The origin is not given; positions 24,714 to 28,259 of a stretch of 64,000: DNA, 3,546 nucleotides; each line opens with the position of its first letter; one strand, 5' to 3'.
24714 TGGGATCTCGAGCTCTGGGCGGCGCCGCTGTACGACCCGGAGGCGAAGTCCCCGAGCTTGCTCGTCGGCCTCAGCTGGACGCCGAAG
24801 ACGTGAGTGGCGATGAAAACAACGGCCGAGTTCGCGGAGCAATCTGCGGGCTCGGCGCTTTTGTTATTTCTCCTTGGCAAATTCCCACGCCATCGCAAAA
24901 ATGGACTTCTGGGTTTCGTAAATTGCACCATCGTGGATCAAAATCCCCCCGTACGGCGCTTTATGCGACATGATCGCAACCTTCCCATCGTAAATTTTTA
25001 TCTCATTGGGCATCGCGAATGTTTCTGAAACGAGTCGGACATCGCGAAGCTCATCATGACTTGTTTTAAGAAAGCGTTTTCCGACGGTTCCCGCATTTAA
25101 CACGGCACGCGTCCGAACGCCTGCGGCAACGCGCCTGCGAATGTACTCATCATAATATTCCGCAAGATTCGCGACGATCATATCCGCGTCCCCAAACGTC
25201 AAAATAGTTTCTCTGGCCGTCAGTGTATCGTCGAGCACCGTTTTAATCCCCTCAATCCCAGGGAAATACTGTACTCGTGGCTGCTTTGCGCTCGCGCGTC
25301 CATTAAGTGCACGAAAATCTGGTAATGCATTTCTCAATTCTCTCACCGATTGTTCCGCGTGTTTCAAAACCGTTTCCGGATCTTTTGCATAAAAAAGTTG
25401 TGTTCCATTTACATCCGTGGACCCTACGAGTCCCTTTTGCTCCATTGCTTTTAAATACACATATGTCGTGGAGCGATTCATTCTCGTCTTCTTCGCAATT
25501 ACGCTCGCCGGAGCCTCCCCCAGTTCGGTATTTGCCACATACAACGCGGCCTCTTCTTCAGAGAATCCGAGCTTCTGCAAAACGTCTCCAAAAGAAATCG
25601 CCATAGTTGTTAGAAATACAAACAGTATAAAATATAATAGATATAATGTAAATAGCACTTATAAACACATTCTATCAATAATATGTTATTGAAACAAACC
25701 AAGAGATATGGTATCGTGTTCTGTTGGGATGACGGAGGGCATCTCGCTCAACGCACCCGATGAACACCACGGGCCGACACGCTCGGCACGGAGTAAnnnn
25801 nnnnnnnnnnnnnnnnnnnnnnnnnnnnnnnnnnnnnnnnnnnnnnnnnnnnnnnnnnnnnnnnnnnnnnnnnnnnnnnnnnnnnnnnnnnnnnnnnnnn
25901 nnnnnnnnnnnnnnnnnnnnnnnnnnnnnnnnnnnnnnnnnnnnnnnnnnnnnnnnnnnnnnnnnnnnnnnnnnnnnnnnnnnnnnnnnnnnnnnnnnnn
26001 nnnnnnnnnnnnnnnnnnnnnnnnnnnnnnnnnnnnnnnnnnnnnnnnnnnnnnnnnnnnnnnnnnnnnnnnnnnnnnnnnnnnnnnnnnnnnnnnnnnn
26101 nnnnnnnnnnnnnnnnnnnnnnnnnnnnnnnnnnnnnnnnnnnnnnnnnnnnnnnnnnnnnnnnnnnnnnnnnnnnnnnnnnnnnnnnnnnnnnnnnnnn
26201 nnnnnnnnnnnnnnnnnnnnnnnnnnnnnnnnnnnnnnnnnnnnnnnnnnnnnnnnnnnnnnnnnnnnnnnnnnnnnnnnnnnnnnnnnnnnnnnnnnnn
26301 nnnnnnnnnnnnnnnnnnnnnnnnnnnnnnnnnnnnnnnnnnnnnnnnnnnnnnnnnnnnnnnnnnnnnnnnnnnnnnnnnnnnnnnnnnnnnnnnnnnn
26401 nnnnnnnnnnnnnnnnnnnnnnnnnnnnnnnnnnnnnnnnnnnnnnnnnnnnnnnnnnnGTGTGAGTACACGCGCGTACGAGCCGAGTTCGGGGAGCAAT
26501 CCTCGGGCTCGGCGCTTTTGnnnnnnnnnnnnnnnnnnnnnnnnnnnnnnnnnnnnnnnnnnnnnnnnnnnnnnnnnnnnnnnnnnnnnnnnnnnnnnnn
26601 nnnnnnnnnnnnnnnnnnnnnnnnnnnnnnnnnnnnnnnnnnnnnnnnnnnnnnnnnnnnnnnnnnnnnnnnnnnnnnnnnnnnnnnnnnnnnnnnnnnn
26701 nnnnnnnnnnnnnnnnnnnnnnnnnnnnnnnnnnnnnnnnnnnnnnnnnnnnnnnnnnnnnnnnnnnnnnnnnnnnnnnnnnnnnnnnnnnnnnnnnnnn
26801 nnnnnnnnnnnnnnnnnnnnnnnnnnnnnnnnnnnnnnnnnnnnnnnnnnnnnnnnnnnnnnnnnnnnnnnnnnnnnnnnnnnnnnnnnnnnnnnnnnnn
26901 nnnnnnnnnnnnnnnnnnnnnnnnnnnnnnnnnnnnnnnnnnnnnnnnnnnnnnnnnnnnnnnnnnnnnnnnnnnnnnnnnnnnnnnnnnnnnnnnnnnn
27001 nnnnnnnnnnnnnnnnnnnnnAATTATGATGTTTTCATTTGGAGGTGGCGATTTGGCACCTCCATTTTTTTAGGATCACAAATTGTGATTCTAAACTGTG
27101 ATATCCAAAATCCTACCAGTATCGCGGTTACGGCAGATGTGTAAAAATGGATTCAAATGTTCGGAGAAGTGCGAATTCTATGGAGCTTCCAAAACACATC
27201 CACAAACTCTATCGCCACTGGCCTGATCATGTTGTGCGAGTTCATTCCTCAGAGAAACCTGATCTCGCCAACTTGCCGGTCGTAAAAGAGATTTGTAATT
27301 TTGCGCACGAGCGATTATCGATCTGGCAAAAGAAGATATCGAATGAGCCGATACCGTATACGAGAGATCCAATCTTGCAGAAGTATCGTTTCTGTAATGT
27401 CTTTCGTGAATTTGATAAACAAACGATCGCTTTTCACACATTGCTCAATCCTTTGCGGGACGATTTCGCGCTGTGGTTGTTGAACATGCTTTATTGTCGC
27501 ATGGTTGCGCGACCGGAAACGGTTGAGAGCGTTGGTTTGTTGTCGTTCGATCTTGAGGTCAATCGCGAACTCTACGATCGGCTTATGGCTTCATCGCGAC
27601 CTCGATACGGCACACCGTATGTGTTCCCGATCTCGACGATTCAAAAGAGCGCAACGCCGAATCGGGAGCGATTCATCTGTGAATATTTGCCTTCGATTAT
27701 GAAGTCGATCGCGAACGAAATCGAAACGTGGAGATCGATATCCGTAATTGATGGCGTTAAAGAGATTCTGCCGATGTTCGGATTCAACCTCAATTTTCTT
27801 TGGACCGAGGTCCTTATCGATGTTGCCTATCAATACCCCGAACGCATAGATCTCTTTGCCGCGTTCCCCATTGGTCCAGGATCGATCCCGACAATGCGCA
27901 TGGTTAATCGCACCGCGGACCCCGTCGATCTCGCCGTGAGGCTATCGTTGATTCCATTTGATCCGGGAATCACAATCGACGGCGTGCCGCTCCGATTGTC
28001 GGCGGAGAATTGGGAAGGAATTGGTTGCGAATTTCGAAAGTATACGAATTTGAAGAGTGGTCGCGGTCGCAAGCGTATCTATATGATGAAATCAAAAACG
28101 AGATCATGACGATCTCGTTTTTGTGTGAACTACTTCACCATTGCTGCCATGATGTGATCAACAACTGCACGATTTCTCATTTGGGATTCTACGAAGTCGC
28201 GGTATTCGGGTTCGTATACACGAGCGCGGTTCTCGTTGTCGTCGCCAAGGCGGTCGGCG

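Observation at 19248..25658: Tandem array of four paralogous TrmB-like regulators, each divergently paired with short plus-strand cargo ORFs of atypical composition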

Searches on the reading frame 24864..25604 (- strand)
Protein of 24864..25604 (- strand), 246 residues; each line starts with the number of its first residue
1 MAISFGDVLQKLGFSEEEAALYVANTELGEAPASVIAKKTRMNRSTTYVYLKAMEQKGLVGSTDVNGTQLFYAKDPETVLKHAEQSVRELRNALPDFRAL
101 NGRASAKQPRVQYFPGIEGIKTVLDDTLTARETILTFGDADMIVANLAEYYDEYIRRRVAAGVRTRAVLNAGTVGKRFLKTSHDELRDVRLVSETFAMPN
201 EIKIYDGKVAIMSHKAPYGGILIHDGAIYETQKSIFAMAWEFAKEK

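Call 3: search_protein_families(library=pfam, proteins=[window:24864-25604:-], max_evalue=0.1)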
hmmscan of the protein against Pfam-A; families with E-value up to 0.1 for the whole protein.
window:24864-25604:- (246 aa): 8 families
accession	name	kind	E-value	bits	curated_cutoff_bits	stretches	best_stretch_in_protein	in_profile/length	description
PF01978.25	TrmB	-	9.1e-11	41.9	25.6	1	9-77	1-68/68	Sugar-specific transcriptional regulator TrmB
PF09339.16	HTH_IclR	-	0.0015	18.7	22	1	31-60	19-48/52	IclR helix-turn-helix domain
PF24033.1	DUF7342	-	0.0035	17.8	31.6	1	25-81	12-67/150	Family of unknown function (DUF7342)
PF01022.26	HTH_5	-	0.0059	16.9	22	1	34-60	19-45/47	Bacterial regulatory protein, arsR family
PF13412.12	HTH_24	-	0.015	15.3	21.9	1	34-60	21-47/48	Winged helix-turn-helix DNA-binding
PF01047.28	MarR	-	0.029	14.7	24.6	1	28-60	15-47/59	MarR family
PF13384.12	HTH_23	-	0.074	13.3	24.6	0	31-61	18-48/50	Homeodomain-like domain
PF13551.12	HTH_29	-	0.077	13.5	28.1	0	33-64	15-46/64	Winged helix-turn helix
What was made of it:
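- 24864..25604 (-): R4, a TrmB-family regulator (246 aa). PF01978 at 41.9 bits (call 3).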

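Call 11: find_encoding_contigs(protein=window:24864-25604:-, flank=10000, max_places=10)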
Protein window:24864-25604:- (246 aa): 9 contigs read that carry it; 5 places shown.
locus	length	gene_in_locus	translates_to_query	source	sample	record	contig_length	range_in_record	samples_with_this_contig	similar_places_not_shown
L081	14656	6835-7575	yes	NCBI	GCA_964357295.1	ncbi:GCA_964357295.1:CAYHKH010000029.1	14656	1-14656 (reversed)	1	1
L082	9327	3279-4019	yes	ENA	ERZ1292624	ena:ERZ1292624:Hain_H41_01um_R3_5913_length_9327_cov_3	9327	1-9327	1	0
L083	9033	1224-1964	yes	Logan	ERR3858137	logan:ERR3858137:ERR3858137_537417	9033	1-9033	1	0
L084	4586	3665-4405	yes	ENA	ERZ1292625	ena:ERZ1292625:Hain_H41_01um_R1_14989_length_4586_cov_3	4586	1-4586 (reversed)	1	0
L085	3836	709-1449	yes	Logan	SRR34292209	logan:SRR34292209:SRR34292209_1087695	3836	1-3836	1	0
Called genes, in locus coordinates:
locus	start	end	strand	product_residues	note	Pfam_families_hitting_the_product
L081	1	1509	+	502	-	?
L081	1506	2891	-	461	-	PF23446:LysM1_NFP_LYK (faint), PF01476:LysM, PF23473:LysM3_LYK4_5 (weak), PF01476:LysM, PF01551:Peptidase_M23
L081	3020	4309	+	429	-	PF05697:Trigger_N, PF05698:Trigger_C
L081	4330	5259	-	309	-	PF18723:HMUDK_hel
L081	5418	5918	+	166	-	PF10543:ORF6N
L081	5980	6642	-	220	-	-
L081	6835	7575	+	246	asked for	PF01978:TrmB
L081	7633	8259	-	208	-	-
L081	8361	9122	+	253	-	PF01978:TrmB, PF12802:MarR_2 (faint), PF13412:HTH_24 (faint), PF01047:MarR (faint), PF13551:HTH_29 (faint)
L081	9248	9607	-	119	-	-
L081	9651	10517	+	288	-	PF01978:TrmB, PF12802:MarR_2 (faint)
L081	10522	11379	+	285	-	PF01261:AP_endonuc_2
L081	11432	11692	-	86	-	-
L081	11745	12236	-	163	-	-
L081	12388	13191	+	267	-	PF01978:TrmB, PF13551:HTH_29 (faint)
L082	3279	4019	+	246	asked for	PF01978:TrmB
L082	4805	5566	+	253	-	PF01978:TrmB, PF12802:MarR_2 (faint), PF13412:HTH_24 (faint), PF01047:MarR (faint), PF13551:HTH_29 (faint)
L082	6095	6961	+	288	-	PF01978:TrmB, PF12802:MarR_2 (faint)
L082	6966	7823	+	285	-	PF01261:AP_endonuc_2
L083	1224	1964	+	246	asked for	PF01978:TrmB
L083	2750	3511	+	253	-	PF01978:TrmB, PF12802:MarR_2 (faint), PF13412:HTH_24 (faint), PF01047:MarR (faint), PF13551:HTH_29 (faint)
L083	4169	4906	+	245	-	PF01978:TrmB, PF12802:MarR_2 (faint)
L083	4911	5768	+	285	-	PF01261:AP_endonuc_2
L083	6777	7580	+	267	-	PF01978:TrmB, PF13551:HTH_29 (faint)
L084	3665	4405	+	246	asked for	PF01978:TrmB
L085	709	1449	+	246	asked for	PF01978:TrmB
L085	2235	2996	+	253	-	PF01978:TrmB, PF12802:MarR_2 (faint), PF13412:HTH_24 (faint), PF01047:MarR (faint), PF13551:HTH_29 (faint)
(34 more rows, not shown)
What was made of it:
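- Checked: nfo (21060-21917, PF01261) is present (call 11).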

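Call 14: search_protein_families(library=ncbifam, proteins=[window:24864-25604:-], max_evalue=0.1)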
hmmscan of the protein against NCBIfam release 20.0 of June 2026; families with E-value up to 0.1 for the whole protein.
window:24864-25604:- (246 aa): 5 families
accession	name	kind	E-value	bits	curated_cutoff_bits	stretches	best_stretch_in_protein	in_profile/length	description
NF047392.1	TransRegTrmBHalo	equivalog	2.7e-05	23.4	500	1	7-169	11-165/349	HTH-type sugar sensing transcriptional regulator TrmB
NF047390.1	TransRegTrmBL1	equivalog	9.6e-05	21.5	650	1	8-93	9-94/341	HTH-type sugar sensing transcriptional regulator TrmBL1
TIGR01884.1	cas_HTH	subfamily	0.0025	17.2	60.2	1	26-62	154-188/202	CRISPR-associated CARF protein Csa3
NF033788.1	HTH_metalloreg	subfamily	0.05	13.4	55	0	29-80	24-74/77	metalloregulator ArsR/SmtB family transcription factor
NF053610.1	Sso10a_fam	subfamily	0.099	12.7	60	0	31-62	18-49/64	Sso10a family chromatin protein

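Call 16: search_protein_families(library=padloc, proteins=[window:24864-25604:-], max_evalue=0.1)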
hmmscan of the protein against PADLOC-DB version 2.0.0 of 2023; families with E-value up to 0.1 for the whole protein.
window:24864-25604:- (246 aa): 5 families
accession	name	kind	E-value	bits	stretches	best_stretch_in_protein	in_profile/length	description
PDLC01044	Csa3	-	0.00074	17.5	1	15-63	135-180/194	Type I-A associated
PDLC01268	CasR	-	0.0016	16.5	1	27-63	134-170/179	"CAS-I,CAS-II,CAS-III,CAS-IV,CAS-V,CAS-VI; associated_signaling"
PDLC01438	Csa3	-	0.0018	16.4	1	7-95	140-222/305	"CAS-I,CAS-II,CAS-III,CAS-IV,CAS-V,CAS-VI; associated_signaling"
PDLC01434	CasR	-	0.0036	15.2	1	28-64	139-175/191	"CAS-I,CAS-II,CAS-III,CAS-IV,CAS-V,CAS-VI; associated_signaling"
PDLC01848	CARF3--CARF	-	0.033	11.9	1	29-64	149-183/197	-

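Call 33: search_solved_structures(query=A1, max_evalue=1, show_alignments=1)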
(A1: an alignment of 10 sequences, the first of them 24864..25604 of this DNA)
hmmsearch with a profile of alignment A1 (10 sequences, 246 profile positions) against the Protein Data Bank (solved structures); distinct sequences matched with E-value up to 1: 96 (the best 60 are shown).
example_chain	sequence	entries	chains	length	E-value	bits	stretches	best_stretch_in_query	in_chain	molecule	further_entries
5bpd_A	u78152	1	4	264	1.4e-10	44.4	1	9-245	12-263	TrmBL2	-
5box_A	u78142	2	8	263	1.7e-10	44.1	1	10-245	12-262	Putative HTH-type transcriptional regulator TrmBL2 | TrmBL2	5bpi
5bqt_A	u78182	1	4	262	2.4e-10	43.6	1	10-244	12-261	Putative HTH-type transcriptional regulator TrmBL2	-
3qph_A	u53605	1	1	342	4e-10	42.9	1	3-137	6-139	TrmB, a global transcription regulator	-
1sfx_A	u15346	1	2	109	8.1e-07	32.1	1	2-84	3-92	Conserved hypothetical protein AF2008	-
2kko_A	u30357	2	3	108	0.00015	24.6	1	24-71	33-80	POSSIBLE TRANSCRIPTIONAL REGULATORY PROTEIN (POSSIBLY ARSR-FAMILY) | Possible transcriptional regulatory arsR-family protein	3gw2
2fbi_A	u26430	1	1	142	0.00074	22.4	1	1-71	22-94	probable transcriptional regulator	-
9sgv_A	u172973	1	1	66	0.001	21.9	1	15-67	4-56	Ap3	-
3f6v_A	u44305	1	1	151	0.0023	20.8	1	22-81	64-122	Possible transcriptional regulator, ArsR family protein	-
2lvs_A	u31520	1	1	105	0.0038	20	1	31-68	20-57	Putative uncharacterized protein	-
1ku9_A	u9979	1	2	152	0.0053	19.6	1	12-128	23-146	hypothetical protein MJ223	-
5aip_A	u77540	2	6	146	0.0061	19.4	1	1-88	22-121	TRANSCRIPTIONAL REGULATOR, MARR FAMILY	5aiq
2eth_A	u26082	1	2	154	0.0063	19.3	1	13-63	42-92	transcriptional regulator, putative, Mar family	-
6j05_A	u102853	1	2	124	0.0073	19.1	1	34-76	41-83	Transcriptional regulator ArsR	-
1i1g_A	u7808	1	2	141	0.01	18.6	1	30-60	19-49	TRANSCRIPTIONAL REGULATOR LRPA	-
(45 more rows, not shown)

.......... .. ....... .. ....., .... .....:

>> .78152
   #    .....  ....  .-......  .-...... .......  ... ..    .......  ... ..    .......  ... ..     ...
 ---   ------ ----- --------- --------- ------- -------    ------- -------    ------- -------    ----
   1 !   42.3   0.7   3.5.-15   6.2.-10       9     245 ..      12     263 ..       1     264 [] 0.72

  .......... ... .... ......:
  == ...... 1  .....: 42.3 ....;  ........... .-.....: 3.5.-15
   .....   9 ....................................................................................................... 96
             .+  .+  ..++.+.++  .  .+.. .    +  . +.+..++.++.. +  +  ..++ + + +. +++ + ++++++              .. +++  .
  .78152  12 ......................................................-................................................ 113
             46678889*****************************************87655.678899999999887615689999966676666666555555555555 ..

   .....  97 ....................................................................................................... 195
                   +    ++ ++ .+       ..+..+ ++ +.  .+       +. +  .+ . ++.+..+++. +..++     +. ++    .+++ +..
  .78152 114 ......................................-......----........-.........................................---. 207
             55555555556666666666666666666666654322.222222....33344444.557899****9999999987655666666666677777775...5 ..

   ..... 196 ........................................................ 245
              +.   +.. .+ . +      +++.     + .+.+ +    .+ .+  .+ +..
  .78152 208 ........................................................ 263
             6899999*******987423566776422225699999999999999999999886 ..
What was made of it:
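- On TrmB family transcription regulators (PF01978): The full-length profile aligns to 5bpd over 9-245 against 12-263 at E 1.4e-10 (call 33).
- Closest known: TrmB family of transcription regulators. Same: A length of about 250-265 aa and collinear alignment with TrmBL2 to the C-terminal F...W motif (calls 3, 33).
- A profile of ten such regulators aligns to the solved TrmBL2 (5bpd) over positions 9-245 against 12-263, with E 1.4e-10 (call 33).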

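Call 94: search_dna_similar(query=window:24864-25604:-, collection=phages, mode=protein, max_evalue=0.001, max_rows=8)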
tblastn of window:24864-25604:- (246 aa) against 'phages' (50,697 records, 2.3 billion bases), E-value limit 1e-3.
No match.
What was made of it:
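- On Prophage or integrative element: There is no match in phage records (call 94).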

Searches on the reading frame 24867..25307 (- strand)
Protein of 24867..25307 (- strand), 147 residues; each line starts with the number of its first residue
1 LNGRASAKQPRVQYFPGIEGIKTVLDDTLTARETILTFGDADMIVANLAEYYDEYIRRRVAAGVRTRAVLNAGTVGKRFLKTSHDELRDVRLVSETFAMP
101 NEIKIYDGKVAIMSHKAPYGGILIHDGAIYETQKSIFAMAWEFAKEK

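Call 73: search_solved_structures(query=A7, max_evalue=10, show_alignments=1)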
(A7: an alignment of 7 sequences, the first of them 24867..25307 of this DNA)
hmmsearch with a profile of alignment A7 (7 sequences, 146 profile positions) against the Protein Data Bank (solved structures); distinct sequences matched with E-value up to 10: 1.
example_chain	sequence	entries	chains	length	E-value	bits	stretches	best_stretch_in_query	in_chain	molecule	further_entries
2l82_A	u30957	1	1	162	0.022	18.1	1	46-101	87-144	DESIGNED PROTEIN OR32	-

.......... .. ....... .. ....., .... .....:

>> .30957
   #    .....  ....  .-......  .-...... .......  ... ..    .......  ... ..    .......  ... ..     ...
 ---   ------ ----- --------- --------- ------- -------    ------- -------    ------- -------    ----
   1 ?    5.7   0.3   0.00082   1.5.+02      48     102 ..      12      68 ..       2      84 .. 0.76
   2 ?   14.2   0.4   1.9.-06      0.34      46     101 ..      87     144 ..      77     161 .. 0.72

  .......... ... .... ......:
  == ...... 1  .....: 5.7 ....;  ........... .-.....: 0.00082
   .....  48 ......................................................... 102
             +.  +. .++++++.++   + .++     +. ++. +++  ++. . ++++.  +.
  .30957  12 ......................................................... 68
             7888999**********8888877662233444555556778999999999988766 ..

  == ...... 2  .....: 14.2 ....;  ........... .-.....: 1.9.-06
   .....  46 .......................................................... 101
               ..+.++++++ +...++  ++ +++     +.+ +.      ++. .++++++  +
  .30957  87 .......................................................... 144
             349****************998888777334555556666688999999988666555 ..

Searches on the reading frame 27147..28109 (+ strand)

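Call 15: search_protein_families(library=phrogs, proteins=[window:27147-28109:+], max_evalue=0.1)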
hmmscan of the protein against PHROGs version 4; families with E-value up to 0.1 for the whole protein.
window:27147-28109:+ (320 aa): 1 family
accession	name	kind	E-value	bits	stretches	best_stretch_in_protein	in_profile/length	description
phrog_2396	-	unknown function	3e-22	80.7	1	45-130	6-93/331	-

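Call 16: search_protein_families(library=padloc, proteins=[window:27147-28109:+], max_evalue=0.1)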
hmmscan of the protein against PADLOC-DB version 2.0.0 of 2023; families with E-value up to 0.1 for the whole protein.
window:27147-28109:+ (320 aa): 0 families
